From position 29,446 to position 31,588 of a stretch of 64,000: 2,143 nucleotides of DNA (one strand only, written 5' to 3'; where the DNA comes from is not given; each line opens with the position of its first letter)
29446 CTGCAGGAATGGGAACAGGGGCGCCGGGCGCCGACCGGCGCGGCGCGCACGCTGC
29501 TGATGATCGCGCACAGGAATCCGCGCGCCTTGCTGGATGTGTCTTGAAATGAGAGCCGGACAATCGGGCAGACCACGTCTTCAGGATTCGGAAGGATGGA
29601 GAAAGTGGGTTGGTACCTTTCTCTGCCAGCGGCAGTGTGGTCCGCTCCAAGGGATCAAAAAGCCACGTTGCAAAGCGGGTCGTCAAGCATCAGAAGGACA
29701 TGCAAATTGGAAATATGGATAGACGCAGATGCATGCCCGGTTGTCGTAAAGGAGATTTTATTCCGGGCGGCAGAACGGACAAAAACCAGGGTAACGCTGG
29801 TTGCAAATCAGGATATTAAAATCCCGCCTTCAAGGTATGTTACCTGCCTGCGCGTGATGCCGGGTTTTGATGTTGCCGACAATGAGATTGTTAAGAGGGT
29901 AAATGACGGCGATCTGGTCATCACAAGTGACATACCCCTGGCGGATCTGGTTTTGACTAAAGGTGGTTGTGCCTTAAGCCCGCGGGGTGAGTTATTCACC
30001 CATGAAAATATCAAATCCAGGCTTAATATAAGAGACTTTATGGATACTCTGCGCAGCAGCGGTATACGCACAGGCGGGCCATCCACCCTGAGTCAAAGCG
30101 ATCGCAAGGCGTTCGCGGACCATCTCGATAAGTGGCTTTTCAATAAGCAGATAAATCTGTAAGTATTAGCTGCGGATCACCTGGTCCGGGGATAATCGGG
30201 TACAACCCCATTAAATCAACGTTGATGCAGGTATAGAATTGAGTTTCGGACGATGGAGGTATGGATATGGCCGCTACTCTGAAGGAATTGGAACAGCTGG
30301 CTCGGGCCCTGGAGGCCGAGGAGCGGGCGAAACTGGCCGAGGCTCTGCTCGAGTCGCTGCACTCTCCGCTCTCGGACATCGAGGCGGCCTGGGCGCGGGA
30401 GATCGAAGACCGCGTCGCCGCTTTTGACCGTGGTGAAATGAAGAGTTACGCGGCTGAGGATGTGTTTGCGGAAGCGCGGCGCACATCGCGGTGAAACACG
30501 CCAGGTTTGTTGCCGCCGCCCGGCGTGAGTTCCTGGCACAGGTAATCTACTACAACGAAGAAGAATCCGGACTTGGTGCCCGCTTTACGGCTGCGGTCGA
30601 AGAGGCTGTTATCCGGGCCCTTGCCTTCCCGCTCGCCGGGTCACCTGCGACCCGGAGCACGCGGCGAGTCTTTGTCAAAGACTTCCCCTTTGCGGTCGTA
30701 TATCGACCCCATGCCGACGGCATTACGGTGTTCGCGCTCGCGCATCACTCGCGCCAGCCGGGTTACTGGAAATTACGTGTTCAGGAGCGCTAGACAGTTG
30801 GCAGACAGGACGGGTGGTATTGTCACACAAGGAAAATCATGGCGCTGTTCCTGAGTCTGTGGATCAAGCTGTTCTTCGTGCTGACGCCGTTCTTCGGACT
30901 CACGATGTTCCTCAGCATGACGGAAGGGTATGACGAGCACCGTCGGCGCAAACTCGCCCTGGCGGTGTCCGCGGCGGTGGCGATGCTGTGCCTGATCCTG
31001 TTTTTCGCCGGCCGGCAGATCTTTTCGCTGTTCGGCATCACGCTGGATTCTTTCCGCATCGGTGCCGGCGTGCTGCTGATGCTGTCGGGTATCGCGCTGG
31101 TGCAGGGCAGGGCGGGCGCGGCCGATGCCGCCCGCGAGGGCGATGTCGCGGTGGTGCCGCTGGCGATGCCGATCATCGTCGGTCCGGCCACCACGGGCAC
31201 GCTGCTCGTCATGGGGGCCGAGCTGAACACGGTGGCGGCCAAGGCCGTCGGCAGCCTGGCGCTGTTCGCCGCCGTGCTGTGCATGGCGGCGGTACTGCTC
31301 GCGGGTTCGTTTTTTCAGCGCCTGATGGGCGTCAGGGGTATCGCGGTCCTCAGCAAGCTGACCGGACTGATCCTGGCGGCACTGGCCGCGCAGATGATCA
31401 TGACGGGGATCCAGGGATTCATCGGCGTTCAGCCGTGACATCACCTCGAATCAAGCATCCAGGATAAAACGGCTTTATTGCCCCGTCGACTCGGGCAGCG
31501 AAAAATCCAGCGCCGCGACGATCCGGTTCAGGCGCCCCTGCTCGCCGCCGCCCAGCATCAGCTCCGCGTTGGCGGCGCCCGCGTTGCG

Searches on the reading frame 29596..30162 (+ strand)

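Call 59: search_protein_families(library=pfam, proteins=[window:29596-30162:+], max_evalue=0.00001)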
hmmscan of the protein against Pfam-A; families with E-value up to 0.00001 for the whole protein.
window:29596-30162:+ (188 aa): 1 family
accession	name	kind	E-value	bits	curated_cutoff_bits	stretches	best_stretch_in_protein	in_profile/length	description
PF02639.20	DUF188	-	2.2e-47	160.4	24.3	1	54-181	1-128/130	Uncharacterized BCR, YaiI/YqxD family COG1671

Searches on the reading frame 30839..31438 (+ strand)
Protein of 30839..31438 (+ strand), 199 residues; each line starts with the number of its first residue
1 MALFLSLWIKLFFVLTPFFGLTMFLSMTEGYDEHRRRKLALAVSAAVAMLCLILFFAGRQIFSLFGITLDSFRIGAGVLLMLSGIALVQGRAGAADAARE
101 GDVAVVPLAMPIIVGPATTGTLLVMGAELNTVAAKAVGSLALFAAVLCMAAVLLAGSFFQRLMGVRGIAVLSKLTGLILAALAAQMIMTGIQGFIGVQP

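Call 59: search_protein_families(library=pfam, proteins=[window:30839-31438:+], max_evalue=0.00001)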
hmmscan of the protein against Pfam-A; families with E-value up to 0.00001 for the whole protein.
window:30839-31438:+ (199 aa): 1 family
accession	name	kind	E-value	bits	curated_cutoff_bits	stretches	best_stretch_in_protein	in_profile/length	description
PF01914.23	MarC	-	7.7e-39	133.7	23.9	1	3-194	3-202/203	MarC family integral membrane protein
